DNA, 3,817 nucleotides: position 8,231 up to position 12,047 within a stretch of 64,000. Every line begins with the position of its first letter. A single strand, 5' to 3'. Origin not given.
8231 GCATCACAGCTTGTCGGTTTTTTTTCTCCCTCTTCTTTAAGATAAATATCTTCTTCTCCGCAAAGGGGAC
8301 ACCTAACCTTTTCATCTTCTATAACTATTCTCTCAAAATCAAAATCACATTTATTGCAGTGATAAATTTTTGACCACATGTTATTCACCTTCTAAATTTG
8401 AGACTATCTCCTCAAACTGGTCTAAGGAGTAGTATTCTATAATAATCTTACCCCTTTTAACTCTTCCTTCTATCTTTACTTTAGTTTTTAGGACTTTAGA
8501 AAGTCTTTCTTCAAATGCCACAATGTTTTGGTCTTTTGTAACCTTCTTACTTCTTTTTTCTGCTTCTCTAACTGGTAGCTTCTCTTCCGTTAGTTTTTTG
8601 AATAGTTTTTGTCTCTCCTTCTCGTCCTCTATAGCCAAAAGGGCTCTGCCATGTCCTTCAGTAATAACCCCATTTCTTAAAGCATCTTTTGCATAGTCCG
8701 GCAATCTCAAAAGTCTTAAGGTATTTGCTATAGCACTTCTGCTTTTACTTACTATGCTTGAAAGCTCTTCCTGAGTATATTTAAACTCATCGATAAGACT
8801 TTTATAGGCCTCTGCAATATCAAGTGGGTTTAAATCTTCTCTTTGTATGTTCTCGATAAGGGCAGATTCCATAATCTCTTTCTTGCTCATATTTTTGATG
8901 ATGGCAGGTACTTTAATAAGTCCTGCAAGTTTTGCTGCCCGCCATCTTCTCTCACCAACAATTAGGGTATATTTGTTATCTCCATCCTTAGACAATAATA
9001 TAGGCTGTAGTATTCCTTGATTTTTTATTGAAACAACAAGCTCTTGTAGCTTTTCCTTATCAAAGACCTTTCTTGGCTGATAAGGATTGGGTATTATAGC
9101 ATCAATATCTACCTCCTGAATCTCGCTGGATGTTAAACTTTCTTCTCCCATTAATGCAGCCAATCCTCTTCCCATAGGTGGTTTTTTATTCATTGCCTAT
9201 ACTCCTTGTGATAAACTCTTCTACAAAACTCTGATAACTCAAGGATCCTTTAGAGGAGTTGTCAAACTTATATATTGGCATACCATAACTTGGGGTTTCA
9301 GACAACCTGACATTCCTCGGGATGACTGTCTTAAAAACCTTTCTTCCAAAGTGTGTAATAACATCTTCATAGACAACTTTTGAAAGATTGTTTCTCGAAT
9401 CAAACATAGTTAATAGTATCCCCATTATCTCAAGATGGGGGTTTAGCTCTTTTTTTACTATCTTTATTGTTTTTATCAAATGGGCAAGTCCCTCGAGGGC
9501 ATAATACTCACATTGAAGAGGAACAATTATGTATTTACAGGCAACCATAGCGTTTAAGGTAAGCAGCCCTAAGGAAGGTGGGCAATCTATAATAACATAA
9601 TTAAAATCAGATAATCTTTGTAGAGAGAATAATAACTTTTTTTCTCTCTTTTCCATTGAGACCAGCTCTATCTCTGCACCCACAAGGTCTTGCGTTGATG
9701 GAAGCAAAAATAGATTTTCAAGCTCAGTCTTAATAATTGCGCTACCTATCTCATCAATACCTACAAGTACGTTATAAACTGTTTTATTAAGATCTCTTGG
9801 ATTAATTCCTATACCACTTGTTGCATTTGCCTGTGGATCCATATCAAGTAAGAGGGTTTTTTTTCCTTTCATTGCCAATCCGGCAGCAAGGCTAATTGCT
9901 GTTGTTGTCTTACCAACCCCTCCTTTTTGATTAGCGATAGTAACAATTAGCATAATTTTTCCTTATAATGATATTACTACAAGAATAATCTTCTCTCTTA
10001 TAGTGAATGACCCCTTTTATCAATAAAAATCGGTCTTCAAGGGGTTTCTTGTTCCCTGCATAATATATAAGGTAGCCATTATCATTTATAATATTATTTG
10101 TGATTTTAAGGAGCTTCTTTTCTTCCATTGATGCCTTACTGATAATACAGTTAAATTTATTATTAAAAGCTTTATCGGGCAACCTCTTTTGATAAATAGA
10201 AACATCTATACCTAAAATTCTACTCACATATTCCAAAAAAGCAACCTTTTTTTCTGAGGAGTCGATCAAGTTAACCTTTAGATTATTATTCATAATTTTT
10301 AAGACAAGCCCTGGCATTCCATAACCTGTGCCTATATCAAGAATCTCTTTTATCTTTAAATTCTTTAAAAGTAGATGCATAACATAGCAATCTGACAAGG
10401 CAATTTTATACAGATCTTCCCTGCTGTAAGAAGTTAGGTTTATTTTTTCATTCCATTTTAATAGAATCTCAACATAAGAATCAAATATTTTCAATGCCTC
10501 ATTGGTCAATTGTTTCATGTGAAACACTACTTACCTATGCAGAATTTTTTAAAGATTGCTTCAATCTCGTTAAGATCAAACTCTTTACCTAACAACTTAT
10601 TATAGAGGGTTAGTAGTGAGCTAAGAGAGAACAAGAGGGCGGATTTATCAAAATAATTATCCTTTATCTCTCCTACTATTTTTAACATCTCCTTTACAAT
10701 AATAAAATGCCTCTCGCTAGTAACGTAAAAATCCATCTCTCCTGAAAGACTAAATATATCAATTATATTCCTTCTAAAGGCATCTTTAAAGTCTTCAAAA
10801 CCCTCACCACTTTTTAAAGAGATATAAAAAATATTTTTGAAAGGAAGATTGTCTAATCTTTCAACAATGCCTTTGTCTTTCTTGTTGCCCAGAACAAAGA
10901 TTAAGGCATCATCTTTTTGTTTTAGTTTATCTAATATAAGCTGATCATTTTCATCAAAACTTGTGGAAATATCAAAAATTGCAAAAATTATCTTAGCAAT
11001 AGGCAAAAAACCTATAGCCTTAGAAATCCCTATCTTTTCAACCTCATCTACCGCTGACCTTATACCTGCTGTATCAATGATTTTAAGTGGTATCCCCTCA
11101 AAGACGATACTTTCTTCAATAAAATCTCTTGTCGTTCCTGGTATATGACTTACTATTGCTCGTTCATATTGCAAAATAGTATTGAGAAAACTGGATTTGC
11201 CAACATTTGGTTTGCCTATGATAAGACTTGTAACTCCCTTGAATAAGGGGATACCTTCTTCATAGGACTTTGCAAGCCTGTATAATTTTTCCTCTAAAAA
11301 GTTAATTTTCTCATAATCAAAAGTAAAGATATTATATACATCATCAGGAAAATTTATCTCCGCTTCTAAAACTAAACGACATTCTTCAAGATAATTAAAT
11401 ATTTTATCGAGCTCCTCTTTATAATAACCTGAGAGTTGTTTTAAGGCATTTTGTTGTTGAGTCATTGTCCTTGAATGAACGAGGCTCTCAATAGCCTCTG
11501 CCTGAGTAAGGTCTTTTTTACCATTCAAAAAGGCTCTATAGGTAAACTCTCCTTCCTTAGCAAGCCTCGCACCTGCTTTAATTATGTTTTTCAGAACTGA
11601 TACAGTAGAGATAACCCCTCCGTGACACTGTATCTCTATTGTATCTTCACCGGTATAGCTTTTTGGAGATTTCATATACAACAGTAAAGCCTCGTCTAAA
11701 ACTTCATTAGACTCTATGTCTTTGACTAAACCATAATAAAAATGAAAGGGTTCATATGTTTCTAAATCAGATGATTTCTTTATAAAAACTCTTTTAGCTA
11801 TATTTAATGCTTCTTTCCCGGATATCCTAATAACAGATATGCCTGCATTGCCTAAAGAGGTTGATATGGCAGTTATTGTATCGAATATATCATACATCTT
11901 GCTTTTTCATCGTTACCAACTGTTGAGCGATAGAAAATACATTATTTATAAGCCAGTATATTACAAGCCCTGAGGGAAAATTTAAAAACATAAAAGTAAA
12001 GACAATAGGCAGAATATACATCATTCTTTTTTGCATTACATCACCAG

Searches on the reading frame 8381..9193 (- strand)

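Call 76: search_protein_families(library=ncbifam, proteins=[window:8381-9193:-], max_evalue=1e-25)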
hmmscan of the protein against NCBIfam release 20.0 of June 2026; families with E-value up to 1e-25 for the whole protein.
window:8381-9193:- (270 aa): 3 families
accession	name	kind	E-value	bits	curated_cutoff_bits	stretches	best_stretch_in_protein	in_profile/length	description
TIGR04285.1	nucleoid_noc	exception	6.5e-69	232.1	315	1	24-238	1-214/255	nucleoid occlusion protein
TIGR00180.1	parB_part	domain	1.4e-57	194.5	58.45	1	23-201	3-185/186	ParB/RepB/Spo0J family partition protein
TIGR03734.1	PRTRC_parB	hypoth_equivalog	2.9e-32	111.9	278.6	1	38-228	6-199/555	PRTRC system ParB family protein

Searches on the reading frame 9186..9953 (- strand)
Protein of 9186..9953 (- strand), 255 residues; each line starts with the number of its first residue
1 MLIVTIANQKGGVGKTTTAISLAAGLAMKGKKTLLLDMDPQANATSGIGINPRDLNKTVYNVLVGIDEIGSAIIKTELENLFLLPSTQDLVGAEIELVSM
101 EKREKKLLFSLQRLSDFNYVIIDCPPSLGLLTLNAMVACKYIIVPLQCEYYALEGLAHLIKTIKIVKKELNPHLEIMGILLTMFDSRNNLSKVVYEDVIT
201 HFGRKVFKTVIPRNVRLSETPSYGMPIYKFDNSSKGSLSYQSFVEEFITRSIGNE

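Call 76: search_protein_families(library=ncbifam, proteins=[window:9186-9953:-], max_evalue=1e-25)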
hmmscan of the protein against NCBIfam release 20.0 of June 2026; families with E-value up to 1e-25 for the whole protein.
window:9186-9953:- (255 aa): 2 families
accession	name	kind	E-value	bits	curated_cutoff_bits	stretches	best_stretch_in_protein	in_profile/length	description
NF041283.1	PrgP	equivalog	4.5e-28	98.4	400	1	3-230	4-241/297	ParA superfamily DNA segregation protein PrgP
NF041546.1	ParA_partition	equivalog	9.5e-28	97.1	180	0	3-47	1-45/203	ParA family partition ATPase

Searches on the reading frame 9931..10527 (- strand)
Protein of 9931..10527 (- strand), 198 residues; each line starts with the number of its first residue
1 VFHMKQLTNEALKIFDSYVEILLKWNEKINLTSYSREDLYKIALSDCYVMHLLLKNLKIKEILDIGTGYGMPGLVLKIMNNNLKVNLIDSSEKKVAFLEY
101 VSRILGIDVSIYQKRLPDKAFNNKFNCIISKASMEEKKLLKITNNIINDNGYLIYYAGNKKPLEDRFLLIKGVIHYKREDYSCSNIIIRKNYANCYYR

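Call 76: search_protein_families(library=ncbifam, proteins=[window:9931-10527:-], max_evalue=1e-25)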
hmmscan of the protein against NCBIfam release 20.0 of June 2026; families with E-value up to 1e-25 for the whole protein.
window:9931-10527:- (198 aa): 1 family
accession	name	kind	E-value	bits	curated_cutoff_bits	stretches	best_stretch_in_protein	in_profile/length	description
TIGR00138.1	rsmG_gidB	equivalog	2.3e-34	118.7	99.5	1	16-161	2-148/183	16S rRNA (guanine(527)-N(7))-methyltransferase RsmG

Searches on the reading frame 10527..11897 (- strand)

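Call 76: search_protein_families(library=ncbifam, proteins=[window:10527-11897:-], max_evalue=1e-25)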
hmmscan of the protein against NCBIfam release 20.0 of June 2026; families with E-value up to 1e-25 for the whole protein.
window:10527-11897:- (456 aa): 3 families
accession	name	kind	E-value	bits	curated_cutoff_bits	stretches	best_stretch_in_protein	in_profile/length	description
TIGR00450.1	mnmE_trmE_thdF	equivalog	3.3e-95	319.8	252.6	1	13-456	2-446/446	tRNA uridine-5-carboxymethylaminomethyl(34) synthesis GTPase MnmE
NF003661.0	PRK05291.1-3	equivalog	1.6e-91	307.9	380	1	6-456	4-448/448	tRNA uridine-5-carboxymethylaminomethyl(34) synthesis GTPase MnmE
TIGR03594.1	GTPase_EngA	equivalog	5.9e-31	107.9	306.7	1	223-343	177-299/432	ribosome biogenesis GTPase Der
